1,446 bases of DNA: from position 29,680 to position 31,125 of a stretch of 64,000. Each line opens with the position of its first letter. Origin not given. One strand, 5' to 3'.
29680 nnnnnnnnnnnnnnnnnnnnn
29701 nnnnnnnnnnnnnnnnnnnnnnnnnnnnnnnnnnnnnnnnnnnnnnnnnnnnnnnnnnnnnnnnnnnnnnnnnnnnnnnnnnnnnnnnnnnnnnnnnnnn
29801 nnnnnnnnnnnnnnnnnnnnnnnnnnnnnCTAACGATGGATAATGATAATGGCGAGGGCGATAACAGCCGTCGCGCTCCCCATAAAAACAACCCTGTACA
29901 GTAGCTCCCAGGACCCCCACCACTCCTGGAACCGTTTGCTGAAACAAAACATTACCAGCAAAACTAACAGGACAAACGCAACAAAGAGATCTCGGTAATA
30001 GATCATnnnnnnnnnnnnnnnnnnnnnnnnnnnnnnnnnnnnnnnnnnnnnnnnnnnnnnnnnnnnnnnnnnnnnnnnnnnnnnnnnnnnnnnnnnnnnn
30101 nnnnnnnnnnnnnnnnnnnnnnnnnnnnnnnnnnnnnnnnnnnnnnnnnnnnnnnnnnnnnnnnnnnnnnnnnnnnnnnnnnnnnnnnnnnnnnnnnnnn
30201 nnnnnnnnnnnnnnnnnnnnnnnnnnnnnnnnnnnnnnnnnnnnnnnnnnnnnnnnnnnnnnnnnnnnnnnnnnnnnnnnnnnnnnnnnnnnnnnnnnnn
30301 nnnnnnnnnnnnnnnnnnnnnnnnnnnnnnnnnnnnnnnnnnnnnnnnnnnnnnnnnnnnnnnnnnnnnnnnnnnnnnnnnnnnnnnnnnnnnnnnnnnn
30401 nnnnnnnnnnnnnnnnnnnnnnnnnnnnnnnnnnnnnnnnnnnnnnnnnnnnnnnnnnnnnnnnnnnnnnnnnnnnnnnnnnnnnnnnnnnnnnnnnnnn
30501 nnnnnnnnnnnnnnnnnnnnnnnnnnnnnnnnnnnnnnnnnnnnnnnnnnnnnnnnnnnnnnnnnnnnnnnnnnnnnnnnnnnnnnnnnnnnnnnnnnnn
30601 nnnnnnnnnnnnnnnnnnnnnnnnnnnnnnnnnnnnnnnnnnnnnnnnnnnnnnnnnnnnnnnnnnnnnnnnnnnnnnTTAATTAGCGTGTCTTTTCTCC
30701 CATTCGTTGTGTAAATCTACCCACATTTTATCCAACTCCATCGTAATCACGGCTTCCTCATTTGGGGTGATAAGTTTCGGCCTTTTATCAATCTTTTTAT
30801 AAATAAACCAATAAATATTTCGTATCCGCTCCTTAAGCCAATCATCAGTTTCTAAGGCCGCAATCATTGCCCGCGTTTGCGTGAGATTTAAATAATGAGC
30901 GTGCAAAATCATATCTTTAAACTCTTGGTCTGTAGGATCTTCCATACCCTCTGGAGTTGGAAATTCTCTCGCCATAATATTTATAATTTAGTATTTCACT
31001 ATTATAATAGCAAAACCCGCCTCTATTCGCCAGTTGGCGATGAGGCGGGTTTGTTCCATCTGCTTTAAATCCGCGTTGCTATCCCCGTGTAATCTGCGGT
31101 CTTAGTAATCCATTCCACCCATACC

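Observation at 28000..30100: GC-elevated segment encoding a battery of SD-preceded small hydrophobic peptides, including a translationally coupled pair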

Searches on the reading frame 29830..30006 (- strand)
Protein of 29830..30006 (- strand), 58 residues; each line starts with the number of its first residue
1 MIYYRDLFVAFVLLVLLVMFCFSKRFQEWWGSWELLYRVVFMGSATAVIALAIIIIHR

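Call 7: search_protein_families(library=pfam, proteins=[window:29830-30006:-], max_evalue=1)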
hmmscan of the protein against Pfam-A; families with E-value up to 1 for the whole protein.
window:29830-30006:- (58 aa): 1 family
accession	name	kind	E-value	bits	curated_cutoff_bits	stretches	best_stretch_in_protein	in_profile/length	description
PF00556.25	LHC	-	0.056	14.1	23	1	33-55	5-28/39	Antenna complex alpha/beta subunit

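Call 10: find_encoding_contigs(protein=window:29830-30006:-, flank=10000, max_places=10)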
Protein window:29830-30006:- (58 aa): 2 contigs read that carry it; 2 places shown.
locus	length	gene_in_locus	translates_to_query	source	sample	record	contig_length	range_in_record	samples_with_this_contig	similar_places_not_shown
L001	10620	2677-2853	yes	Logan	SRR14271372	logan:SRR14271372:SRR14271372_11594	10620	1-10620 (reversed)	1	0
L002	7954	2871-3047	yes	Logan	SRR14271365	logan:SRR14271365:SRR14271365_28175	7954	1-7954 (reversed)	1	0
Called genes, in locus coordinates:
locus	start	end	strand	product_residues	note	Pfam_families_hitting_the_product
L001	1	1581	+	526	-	?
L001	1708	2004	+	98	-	-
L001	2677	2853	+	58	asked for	-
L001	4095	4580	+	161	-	-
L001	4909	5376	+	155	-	PF01029:NusB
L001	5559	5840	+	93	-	PF00216:Bac_DNA_binding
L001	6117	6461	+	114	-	-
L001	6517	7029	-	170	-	PF01145:Band_7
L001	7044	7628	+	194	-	-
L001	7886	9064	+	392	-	PF00438:S-AdoMet_synt_N, PF02772:S-AdoMet_synt_M, PF02773:S-AdoMet_synt_C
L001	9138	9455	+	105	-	-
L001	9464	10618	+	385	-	?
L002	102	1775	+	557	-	PF00118:Cpn60_TCP1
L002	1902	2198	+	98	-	-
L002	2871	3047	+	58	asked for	-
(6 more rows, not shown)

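Call 30: search_protein_families(library=ncbifam, proteins=[window:29830-30006:-], max_evalue=1)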
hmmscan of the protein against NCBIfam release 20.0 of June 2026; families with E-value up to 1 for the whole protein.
window:29830-30006:- (58 aa): 0 families

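Call 31: search_protein_families(library=phrogs, proteins=[window:29830-30006:-], max_evalue=1)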
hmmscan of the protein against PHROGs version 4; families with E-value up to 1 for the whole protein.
window:29830-30006:- (58 aa): 0 families

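Call 52: list_cluster_members(proteins=[window:29830-30006:-, window:28835-28969:-, window:29142-29267:-, window:29050-29142:-, window:29462-29605:-, window:29459-29656:-, L003:5720-5923:+, L004:11864-12055:+, L005:910-1047:+, L003:5201-5398:+])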
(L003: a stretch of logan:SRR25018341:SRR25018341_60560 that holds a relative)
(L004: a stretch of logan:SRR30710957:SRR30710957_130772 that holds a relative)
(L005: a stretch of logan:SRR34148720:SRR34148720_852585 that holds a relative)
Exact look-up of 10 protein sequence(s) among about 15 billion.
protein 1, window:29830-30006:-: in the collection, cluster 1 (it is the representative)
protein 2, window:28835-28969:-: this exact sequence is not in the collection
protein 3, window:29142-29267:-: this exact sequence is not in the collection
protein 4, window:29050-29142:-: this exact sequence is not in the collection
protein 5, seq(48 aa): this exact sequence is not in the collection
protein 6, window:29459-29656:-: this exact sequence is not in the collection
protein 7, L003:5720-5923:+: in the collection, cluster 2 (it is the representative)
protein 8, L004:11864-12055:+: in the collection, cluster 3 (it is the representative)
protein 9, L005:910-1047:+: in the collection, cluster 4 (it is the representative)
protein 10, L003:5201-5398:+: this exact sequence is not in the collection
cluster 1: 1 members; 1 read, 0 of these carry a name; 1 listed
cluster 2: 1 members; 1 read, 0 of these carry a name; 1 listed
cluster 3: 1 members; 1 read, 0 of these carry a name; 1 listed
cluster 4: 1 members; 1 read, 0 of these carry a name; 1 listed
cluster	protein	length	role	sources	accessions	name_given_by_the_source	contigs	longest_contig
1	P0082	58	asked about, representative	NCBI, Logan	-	-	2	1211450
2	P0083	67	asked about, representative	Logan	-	-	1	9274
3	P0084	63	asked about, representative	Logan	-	-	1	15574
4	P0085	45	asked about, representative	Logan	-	-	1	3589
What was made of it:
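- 29830..30006 (-): E58, a 58-aa protein with two TM helices. SD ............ sits at 30007-30018 and the start is ATG. It is followed by a perfect 12-bp GC hairpin at 29793-29827. It is called as a gene in NCBI/Logan data (calls 10, 52).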

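Call 53: find_homologous_proteins(query=P0082, max_evalue=10)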
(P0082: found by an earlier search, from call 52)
Query P0082 (58 aa): 1 proteins with E <= 10 among 1 candidates.
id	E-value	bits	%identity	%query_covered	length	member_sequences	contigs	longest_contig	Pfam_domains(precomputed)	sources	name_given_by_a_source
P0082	2.3e-29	117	100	100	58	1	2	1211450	-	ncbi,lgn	-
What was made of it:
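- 29830..30006 (-): It is an orphan that hits only itself (call 53).
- E58 hits only itself among 5.8 billion clusters (call 53).
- Tried and rejected: E58 searched alone found only itself (call 53).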

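Call 86: search_protein_families(library=padloc, proteins=[window:29830-30006:-], max_evalue=1)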
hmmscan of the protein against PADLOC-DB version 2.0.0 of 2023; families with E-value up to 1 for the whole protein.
window:29830-30006:- (58 aa): 0 families

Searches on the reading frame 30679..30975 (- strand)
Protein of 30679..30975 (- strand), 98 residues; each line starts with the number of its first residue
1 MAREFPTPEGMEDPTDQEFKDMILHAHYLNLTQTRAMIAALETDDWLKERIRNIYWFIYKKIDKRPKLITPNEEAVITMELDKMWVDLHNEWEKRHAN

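Call 7: search_protein_families(library=pfam, proteins=[window:30679-30975:-], max_evalue=1)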
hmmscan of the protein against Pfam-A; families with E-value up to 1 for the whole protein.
window:30679-30975:- (98 aa): 0 families

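Call 30: search_protein_families(library=ncbifam, proteins=[window:30679-30975:-], max_evalue=1)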
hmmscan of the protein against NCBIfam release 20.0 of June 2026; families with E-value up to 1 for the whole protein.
window:30679-30975:- (98 aa): 0 families

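Call 31: search_protein_families(library=phrogs, proteins=[window:30679-30975:-], max_evalue=1)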
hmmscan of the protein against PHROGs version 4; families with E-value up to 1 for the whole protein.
window:30679-30975:- (98 aa): 1 family
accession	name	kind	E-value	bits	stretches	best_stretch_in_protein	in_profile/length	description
phrog_1510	-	moron, auxiliary metabolic gene and host takeover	0.45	11.5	0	73-94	66-87/107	superinfection exclusion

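Call 80: search_protein_families(library=pfam, proteins=[window:30679-30975:-], max_evalue=0.001)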
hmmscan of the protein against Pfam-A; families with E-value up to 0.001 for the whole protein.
window:30679-30975:- (98 aa): 0 families

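Call 86: search_protein_families(library=padloc, proteins=[window:30679-30975:-], max_evalue=1)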
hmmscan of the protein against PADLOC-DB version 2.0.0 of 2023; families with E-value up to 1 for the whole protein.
window:30679-30975:- (98 aa): 0 families
